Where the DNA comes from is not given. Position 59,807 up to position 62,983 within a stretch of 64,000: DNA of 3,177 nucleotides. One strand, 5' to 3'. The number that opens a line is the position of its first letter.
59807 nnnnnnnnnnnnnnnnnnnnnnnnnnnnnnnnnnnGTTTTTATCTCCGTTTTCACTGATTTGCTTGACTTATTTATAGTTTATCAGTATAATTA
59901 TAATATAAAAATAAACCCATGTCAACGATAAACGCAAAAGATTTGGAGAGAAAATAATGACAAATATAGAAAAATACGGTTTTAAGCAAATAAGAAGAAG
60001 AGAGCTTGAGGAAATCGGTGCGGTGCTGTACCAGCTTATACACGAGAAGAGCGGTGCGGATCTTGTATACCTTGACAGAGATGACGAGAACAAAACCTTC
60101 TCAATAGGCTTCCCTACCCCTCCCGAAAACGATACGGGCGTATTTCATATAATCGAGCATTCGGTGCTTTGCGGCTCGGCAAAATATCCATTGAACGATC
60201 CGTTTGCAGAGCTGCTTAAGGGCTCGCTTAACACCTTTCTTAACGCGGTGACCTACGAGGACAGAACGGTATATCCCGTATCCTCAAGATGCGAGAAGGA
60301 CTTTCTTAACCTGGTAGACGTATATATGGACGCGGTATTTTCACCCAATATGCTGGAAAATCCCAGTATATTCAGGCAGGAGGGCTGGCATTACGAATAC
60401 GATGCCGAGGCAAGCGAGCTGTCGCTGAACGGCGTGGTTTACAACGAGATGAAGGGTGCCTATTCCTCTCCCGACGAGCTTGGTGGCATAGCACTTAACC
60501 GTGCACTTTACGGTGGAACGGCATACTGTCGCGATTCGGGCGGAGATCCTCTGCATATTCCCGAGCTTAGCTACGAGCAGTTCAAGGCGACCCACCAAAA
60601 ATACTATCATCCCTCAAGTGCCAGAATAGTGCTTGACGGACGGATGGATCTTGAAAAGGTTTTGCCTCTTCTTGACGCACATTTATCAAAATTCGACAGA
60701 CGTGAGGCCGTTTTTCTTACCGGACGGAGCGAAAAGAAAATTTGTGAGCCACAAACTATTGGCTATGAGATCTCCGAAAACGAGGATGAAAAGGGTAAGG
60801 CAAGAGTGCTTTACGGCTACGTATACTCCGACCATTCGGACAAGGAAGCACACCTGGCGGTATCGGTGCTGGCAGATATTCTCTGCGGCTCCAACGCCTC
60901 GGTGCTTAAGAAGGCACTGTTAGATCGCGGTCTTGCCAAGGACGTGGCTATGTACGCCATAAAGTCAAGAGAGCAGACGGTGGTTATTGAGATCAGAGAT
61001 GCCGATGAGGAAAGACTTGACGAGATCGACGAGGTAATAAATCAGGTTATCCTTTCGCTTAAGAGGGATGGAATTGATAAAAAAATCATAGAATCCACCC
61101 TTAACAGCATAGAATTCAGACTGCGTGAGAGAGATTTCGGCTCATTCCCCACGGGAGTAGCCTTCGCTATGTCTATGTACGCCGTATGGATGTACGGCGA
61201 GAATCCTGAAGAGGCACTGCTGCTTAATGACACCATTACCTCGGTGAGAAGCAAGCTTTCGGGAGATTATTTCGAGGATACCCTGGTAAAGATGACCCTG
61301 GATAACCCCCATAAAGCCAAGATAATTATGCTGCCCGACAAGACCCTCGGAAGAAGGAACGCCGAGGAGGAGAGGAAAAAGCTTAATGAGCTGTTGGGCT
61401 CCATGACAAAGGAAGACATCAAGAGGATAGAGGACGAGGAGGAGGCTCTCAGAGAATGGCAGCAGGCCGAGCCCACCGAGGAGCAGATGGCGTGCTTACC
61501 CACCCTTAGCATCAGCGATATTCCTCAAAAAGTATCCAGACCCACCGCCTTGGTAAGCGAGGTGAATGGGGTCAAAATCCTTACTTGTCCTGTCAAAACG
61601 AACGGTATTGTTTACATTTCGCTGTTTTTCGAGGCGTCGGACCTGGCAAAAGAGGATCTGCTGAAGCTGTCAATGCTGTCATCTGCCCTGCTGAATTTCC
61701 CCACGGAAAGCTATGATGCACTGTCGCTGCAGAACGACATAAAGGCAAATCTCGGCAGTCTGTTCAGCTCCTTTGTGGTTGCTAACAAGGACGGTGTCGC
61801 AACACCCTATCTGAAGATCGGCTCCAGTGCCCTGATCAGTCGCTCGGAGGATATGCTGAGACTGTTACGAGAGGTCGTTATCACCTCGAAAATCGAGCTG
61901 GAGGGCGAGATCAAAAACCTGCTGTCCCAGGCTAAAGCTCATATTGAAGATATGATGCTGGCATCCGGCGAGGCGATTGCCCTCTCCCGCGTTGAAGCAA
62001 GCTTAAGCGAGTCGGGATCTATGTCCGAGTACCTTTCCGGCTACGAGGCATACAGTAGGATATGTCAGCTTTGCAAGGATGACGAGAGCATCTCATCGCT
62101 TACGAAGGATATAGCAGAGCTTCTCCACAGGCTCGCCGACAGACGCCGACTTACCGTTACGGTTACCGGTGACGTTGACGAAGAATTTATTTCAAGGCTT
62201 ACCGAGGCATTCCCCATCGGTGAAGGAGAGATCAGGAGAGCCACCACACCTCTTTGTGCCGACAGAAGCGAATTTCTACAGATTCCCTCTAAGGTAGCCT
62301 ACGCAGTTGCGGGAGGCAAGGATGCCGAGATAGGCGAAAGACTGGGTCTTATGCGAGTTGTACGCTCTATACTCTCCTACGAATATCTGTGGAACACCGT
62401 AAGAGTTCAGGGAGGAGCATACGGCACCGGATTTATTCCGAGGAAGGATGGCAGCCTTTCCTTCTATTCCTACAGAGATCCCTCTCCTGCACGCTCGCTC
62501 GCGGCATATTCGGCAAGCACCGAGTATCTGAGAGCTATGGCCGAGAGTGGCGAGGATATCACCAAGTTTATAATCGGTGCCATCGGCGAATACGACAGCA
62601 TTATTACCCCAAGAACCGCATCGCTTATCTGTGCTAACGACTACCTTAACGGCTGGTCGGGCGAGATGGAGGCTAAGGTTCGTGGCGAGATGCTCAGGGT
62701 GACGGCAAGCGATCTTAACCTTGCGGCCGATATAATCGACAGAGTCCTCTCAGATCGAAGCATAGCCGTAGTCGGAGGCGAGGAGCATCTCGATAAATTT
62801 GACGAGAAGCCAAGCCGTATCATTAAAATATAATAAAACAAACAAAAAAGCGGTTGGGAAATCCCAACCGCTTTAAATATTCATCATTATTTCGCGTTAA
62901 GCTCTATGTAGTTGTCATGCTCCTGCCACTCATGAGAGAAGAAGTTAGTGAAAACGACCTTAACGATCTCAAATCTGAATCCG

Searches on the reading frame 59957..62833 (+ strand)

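Call 27: search_protein_families(library=pfam, proteins=[window:59957-62833:+], max_evalue=0.00001)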
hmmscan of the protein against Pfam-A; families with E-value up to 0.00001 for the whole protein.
window:59957-62833:+ (958 aa): 4 families
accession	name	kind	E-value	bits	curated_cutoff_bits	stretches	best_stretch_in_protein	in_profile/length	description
PF08367.16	M16C_assoc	-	7.7e-57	192.8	25.3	1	458-705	1-252/252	Peptidase M16C associated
PF22516.1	PreP_C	-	1.6e-28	99.9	27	1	772-941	2-172/173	PreP C-terminal domain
PF05193.26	Peptidase_M16_C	-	5.8e-25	88.6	23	1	204-383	2-179/181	Peptidase M16 inactive domain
PF00675.25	Peptidase_M16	-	6.2e-06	26.6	22.3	0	56-140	27-107/149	Insulinase (Peptidase family M16)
